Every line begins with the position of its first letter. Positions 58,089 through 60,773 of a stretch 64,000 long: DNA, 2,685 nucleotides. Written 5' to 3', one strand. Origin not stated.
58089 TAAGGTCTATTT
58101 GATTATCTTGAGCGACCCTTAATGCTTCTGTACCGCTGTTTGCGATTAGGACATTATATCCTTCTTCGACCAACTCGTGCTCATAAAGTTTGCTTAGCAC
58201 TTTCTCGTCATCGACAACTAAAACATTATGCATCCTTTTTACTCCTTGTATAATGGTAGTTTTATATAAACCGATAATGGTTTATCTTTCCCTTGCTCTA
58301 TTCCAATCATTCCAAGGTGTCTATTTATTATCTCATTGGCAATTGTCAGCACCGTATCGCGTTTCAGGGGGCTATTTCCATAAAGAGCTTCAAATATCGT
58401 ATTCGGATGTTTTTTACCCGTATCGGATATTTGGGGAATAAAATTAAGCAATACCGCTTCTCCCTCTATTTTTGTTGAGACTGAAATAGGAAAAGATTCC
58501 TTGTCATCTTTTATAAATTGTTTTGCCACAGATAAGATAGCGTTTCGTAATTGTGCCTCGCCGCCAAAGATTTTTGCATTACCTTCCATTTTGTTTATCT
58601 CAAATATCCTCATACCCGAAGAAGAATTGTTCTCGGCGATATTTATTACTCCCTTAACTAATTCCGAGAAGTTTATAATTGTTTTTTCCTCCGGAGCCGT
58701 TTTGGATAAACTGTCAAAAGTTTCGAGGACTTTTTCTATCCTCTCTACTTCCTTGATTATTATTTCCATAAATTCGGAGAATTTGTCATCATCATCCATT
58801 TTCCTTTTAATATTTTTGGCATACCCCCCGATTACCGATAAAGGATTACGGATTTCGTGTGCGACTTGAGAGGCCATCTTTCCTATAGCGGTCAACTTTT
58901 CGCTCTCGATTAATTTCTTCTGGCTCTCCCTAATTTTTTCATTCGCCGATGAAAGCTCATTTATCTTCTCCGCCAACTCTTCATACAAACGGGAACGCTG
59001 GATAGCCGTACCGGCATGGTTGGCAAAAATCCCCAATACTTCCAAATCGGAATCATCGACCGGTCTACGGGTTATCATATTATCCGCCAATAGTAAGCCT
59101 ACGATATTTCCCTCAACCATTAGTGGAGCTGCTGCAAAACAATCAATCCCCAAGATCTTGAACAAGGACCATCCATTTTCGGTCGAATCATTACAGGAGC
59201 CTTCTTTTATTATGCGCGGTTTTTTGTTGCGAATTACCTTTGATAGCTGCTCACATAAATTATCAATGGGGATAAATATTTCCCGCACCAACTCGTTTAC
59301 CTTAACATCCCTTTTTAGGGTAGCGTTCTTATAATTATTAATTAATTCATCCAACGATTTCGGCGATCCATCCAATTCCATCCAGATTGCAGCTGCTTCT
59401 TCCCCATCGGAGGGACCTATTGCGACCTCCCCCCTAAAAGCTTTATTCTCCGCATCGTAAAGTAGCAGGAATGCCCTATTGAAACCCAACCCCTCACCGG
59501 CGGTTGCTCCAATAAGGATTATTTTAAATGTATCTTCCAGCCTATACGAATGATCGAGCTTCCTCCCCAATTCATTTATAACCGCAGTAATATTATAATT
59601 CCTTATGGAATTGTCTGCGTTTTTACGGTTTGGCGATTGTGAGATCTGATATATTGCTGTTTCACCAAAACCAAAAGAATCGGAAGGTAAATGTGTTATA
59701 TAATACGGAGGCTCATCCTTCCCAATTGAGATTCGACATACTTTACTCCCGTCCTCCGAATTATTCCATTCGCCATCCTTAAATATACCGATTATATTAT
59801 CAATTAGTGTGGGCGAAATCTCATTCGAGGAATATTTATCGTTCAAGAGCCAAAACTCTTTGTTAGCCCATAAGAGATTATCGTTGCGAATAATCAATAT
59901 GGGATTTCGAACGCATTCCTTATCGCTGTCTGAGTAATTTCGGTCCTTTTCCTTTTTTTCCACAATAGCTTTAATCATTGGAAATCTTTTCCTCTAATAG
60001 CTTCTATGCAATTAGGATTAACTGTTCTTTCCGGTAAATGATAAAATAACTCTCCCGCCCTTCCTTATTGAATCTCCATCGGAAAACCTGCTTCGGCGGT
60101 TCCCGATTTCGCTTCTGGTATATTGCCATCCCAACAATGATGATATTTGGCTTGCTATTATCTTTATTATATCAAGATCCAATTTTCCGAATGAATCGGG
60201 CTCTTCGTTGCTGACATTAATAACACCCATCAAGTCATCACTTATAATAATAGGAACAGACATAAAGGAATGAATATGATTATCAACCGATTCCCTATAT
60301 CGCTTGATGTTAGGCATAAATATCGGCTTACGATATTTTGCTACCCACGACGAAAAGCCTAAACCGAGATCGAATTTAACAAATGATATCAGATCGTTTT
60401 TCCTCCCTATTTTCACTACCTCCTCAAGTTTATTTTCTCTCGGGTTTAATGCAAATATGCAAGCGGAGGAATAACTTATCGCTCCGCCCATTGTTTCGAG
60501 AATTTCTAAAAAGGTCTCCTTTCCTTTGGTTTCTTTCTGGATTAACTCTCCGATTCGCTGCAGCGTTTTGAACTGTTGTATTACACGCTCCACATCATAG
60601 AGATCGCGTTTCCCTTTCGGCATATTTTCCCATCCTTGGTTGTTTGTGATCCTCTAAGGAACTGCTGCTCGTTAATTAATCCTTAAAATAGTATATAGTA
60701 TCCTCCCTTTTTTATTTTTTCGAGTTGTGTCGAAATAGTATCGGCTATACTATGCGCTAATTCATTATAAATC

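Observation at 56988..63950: Seven-kb sensory operon (PilZ, GAF, GAF-kinase, three small helical proteins, two receivers) feeding directly into the flagellar promoter region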

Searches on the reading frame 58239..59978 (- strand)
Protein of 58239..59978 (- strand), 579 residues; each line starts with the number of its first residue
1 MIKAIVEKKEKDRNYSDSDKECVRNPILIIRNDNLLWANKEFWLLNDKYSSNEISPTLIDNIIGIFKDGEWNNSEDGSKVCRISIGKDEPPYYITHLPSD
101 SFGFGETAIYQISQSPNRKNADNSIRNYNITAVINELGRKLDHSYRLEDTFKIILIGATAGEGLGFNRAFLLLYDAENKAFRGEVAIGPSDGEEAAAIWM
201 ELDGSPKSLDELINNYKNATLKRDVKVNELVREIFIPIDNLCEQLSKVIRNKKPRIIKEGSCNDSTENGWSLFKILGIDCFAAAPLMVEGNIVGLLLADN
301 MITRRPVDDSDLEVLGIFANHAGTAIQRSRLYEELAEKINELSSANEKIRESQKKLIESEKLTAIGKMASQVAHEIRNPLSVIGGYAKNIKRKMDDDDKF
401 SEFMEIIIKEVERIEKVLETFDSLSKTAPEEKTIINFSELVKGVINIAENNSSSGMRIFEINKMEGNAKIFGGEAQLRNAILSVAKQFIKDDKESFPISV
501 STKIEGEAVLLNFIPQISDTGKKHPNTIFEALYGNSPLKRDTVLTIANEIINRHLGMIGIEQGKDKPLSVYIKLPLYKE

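Call 3: search_protein_families(library=pfam, proteins=[window:58239-59978:-], max_evalue=0.1)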
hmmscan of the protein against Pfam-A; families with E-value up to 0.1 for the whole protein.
window:58239-59978:- (579 aa): 5 families
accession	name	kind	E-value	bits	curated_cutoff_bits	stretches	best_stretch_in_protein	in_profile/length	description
PF00512.31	HisKA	-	1.2e-12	48.2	26.9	1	366-426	3-62/66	His Kinase A (phospho-acceptor) domain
PF01590.32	GAF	-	3.4e-08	34.5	22.4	1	195-326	21-133/133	GAF domain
PF13185.12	GAF_2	-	2.7e-07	31.3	28.6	1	245-327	57-136/136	GAF domain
PF13492.12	GAF_3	-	0.00029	21.7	27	1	279-328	81-129/129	GAF domain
PF11728.13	ArAE_1_C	-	0.03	14.8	22.4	1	351-449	21-117/166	Putative aromatic acid exporter C-terminal domain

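Call 4: search_protein_families(library=ncbifam, proteins=[window:58239-59978:-], max_evalue=0.1)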
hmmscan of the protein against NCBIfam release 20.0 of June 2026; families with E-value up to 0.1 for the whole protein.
window:58239-59978:- (579 aa): 43 families (the best 25 are shown)
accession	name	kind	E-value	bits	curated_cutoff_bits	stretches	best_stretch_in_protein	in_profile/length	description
NF008468.0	PRK11360.1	equivalog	8e-22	77.3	646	1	350-576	381-608/616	two-component system sensor histidine kinase AtoS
NF007688.0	PRK10364.1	equivalog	1.5e-18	66.8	479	1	350-576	225-451/460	two-component system sensor histidine kinase ZraS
NF053867.1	SprKinKinDBac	equivalog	3.9e-17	61.9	775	1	356-578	277-499/500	sporulation kinase KinD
TIGR02966.1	phoR_proteo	equivalog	2.3e-13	49.9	334.2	1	370-521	119-270/333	phosphate regulon sensor histidine kinase PhoR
NF047466.1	hybrid_RR_LvrB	exception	4.1e-11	42.7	500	1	324-573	114-373/377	hybrid histidine kinase/response regulator LvrB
NF010411.0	PRK13837.1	equivalog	4.5e-11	41.5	647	1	349-486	434-570/828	two-component system VirA-like sensor kinase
NF033792.0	ActS_PrrB_HisK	equivalog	1.4e-10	40.6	350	1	336-451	176-288/423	ActS/PrrB/RegB family redox-sensitive histidine kinase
NF052574.1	HisKinEspCMyxo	equivalog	3.6e-10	38.6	1200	1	350-561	402-622/785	serine histidine kinase EspC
NF046044.1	PnpS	equivalog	2.1e-09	36.9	400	1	370-533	175-342/390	two-component system histidine kinase PnpS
NF038348.1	T2SS_HK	subfamily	5e-09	35.1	450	2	347-385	309-347/574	histidine kinase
NF008312.0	PRK11100.1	equivalog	1.3e-08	34.1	356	1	330-575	227-473/477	two-component system sensor histidine kinase CreC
TIGR02938.1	nifL_nitrog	equivalog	1.9e-08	33.3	242.45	1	341-573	250-491/494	nitrogen fixation negative regulator NifL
NF040750.1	tetrathio_HK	equivalog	2.7e-08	32.8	750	1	340-416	313-392/555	tetrathionate respiration histidine kinase TtrS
NF058527.1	HistKinChvGCaul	equivalog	5.1e-08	32.1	740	1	339-559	282-511/535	two-component sensor histidine kinase ChvG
NF008293.1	PRK11073.1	equivalog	8.4e-08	31.8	240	1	339-561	105-333/349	nitrogen regulation protein NR(II)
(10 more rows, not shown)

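Call 7: find_encoding_contigs(protein=window:58239-59978:-, flank=10000, max_places=6)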
Protein window:58239-59978:- (579 aa): 3 contigs read that carry it; 2 places shown.
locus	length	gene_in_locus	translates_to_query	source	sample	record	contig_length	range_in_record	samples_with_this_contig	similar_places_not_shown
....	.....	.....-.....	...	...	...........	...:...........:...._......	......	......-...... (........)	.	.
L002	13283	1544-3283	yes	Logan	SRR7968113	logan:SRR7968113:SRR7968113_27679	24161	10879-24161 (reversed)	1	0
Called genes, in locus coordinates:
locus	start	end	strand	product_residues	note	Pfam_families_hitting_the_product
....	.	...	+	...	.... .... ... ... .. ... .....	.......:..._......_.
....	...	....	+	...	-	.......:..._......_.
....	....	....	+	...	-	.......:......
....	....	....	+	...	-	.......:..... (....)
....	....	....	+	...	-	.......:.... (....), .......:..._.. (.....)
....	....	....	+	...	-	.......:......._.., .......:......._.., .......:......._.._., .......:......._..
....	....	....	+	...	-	-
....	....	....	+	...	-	-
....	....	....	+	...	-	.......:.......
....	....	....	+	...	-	-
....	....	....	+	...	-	-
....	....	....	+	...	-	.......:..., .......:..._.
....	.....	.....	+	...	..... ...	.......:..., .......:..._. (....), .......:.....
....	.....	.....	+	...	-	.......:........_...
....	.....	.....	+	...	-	-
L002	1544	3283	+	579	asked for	PF01590:GAF, PF13185:GAF_2 (weak), PF00512:HisKA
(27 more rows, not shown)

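Call 30: search_protein_families(library=pfam, alignment_id=A3, max_evalue=0.05)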
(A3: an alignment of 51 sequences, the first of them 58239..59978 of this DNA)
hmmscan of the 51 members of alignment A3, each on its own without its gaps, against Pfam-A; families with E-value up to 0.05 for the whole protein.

A. member 1, window:58239-59978:- (579 aa): 5 families
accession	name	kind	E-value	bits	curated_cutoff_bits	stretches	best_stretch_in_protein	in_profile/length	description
PF00512.31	HisKA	-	1.2e-12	48.2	26.9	1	366-426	3-62/66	His Kinase A (phospho-acceptor) domain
PF01590.32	GAF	-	3.4e-08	34.5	22.4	1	195-326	21-133/133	GAF domain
PF13185.12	GAF_2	-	2.7e-07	31.3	28.6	1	245-327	57-136/136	GAF domain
PF13492.12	GAF_3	-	0.00029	21.7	27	1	279-328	81-129/129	GAF domain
PF11728.13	ArAE_1_C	-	0.03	14.8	22.4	0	351-449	21-117/166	Putative aromatic acid exporter C-terminal domain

B. families by the number of members that match (of 51 scanned): 26 families (the first 25 are shown)
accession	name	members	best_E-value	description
PF00512.31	HisKA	51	5.8e-18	His Kinase A (phospho-acceptor) domain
PF01590.32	GAF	51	1e-12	GAF domain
PF13185.12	GAF_2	51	6.6e-12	GAF domain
PF13492.12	GAF_3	51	6.4e-10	GAF domain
PF08448.16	PAS_4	28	1.2e-11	PAS fold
PF13426.13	PAS_9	28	2.7e-11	PAS domain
PF00989.32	PAS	26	1.3e-11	PAS fold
PF13188.13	PAS_8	26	1.5e-07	PAS domain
PF11849.14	DUF3369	15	0.00017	Domain of unknown function (DUF3369)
PF02518.31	HATPase_c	7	1.7e-21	Histidine kinase-, DNA gyrase B-, and HSP90-like ATPase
PF13596.12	PAS_10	6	3.4e-05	PAS domain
PF07568.18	HisKA_2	2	0.0013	Histidine kinase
PF08447.18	PAS_3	2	0.02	PAS fold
PF14501.12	HATPase_c_5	1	0.0018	GHKL domain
PF19775.4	DUF6261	1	0.0052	Family of unknown function (DUF6261)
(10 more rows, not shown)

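Call 61: search_solved_structures(query=window:58239-59978:-, max_evalue=0.00001, show_alignments=2)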
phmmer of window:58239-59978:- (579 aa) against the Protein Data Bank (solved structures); distinct sequences matched with E-value up to 0.00001: 13.
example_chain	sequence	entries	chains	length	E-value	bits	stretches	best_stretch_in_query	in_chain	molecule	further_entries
3a0r_A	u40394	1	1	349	1.8e-13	53.3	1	351-501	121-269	Sensor protein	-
3d36_A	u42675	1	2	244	7.6e-13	51.2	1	356-576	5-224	Sporulation kinase B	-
9jfj_A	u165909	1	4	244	7.6e-10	41.3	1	353-571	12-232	Sensor histidine kinase ZraS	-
4jas_A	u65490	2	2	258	1e-07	34.3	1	360-572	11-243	Histidine kinase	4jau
8vc9_A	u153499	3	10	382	2.5e-07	33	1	324-435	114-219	Leptospira virulence regulator B (LvrB) | histidine kinase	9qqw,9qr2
5uht_A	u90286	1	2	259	6.3e-07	31.7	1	360-572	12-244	Sensor histidine kinase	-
2c2a_A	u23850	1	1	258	6.3e-07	31.7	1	360-572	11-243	SENSOR HISTIDINE KINASE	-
3dge_A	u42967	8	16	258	6.5e-07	31.6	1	360-572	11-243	Sensor protein | Histidine kinase | Sensor histidine kinase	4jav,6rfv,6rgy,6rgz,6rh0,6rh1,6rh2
6azr_A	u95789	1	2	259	1.2e-06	30.7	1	360-572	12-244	Sensor histidine kinase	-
4gcz_A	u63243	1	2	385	2.1e-06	29.9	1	336-561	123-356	Blue-light photoreceptor, Sensor protein fixL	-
8a7f_A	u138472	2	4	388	2.3e-06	29.8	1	335-561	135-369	Putative Sensory box protein,Sensor protein FixL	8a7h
8a3u_A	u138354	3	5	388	2.3e-06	29.8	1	335-561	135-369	Putative Sensory box protein,Sensor protein FixL | Putative Sensory box protein,Putative Sensory box protein,Sensor protein FixL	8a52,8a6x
3oov_A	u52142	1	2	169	2.5e-06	29.7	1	237-332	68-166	Methyl-accepting chemotaxis protein, putative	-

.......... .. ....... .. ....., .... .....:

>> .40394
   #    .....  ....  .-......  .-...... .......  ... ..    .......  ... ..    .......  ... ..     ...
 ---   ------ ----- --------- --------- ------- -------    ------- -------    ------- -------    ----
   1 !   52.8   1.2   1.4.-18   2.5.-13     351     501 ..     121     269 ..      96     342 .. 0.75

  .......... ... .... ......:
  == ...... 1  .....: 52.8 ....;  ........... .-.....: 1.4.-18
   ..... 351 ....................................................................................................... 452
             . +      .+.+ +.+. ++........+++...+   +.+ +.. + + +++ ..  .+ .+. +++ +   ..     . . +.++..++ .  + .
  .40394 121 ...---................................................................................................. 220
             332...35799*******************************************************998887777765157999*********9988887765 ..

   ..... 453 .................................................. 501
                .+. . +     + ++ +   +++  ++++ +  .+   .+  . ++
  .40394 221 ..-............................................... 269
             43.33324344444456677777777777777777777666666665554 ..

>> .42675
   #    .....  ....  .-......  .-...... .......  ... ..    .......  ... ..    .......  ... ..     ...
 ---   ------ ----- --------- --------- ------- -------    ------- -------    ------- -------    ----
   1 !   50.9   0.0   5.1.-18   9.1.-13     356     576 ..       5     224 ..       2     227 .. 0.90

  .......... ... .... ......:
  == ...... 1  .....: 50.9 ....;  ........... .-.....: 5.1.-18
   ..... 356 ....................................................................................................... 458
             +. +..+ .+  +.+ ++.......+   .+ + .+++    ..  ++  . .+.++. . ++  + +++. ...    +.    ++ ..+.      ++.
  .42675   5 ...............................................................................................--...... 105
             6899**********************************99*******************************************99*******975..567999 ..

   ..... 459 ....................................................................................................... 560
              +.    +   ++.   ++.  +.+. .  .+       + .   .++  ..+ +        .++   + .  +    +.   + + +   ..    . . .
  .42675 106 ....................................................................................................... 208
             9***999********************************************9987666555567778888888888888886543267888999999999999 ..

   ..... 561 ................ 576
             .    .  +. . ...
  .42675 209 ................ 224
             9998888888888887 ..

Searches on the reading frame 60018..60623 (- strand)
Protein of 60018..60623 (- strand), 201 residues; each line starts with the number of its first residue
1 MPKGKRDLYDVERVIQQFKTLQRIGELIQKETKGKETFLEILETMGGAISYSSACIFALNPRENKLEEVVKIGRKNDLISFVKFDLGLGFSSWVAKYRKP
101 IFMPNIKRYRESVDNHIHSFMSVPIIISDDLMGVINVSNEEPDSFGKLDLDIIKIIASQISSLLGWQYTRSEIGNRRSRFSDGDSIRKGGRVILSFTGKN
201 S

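Call 3: search_protein_families(library=pfam, proteins=[window:60018-60623:-], max_evalue=0.1)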
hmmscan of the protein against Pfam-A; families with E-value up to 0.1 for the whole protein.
window:60018-60623:- (201 aa): 4 families
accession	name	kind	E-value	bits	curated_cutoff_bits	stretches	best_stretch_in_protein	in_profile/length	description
PF13185.12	GAF_2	-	7.9e-12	46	28.6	1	36-163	6-134/136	GAF domain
PF01590.32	GAF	-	1.9e-09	38.6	22.4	1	37-162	5-131/133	GAF domain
PF13492.12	GAF_3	-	0.0034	18.2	27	1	117-162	80-125/129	GAF domain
PF15714.11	SpoVT_C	-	0.031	14.8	27.5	1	111-159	73-122/128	Stage V sporulation protein T C-terminal, transcription factor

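Call 4: search_protein_families(library=ncbifam, proteins=[window:60018-60623:-], max_evalue=0.1)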
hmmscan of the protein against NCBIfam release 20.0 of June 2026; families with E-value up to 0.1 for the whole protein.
window:60018-60623:- (201 aa): 6 families
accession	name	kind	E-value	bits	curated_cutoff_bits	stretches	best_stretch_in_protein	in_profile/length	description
NF008283.0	PRK11061.1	equivalog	0.00019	19.8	583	1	65-176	49-166/748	phosphoenolpyruvate--protein phosphotransferase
NF038230.1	Regu_Geo_Pelo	equivalog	0.0081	14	1200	1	109-163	461-515/935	GPMC system transcriptional regulator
NF041673.1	transregRamA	equivalog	0.01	14.9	500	1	55-157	29-139/280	acetate metabolism transcriptional regulator RamA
TIGR01817.1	nifA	equivalog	0.024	13.4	528.85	1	16-143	2-134/534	nif-specific transcriptional activator NifA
NF003451.0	PRK05022.1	equivalog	0.074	11.7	476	0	114-166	109-161/512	nitric oxide reductase transcriptional regulator NorR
NF011958.0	PRK15429.1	equivalog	0.077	11.6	830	0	110-173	290-353/692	formate hydrogenlyase transcriptional activator FlhA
